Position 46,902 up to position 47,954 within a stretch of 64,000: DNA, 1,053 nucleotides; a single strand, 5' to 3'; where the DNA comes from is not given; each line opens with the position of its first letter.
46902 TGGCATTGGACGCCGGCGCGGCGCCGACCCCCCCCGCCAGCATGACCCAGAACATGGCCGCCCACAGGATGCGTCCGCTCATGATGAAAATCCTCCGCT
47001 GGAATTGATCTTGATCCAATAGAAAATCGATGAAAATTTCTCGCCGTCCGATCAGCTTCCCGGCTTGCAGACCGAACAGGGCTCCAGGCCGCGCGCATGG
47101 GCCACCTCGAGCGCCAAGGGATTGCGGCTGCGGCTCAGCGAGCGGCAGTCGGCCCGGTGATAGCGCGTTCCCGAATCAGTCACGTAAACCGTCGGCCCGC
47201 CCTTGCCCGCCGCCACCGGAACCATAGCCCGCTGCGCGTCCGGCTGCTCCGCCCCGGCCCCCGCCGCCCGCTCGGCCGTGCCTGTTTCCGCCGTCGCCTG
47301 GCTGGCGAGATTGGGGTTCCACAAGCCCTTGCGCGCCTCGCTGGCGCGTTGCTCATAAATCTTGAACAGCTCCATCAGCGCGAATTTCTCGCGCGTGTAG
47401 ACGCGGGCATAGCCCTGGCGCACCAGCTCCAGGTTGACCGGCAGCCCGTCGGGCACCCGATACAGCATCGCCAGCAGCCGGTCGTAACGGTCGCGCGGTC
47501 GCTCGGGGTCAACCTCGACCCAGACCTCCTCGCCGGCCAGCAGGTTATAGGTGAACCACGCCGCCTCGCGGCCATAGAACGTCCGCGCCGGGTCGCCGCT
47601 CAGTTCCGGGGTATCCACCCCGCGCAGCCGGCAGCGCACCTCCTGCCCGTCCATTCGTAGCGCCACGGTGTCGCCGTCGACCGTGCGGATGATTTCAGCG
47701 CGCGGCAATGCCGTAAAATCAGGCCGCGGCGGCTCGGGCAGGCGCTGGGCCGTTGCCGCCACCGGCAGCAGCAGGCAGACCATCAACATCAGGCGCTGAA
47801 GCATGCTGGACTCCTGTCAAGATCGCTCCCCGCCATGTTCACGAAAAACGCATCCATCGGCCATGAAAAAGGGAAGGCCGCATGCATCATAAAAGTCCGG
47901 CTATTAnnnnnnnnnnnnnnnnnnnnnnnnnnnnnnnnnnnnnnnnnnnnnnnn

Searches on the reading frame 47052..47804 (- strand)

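Call 104: search_protein_families(library=pfam, proteins=[window:47052-47804:-], max_evalue=0.0001)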
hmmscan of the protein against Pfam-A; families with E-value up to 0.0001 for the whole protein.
window:47052-47804:- (250 aa): 1 family
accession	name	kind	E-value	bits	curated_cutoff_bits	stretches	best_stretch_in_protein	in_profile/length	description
PF00565.23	SNase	-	1.6e-18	67.6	21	1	58-163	2-106/107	Staphylococcal nuclease homologue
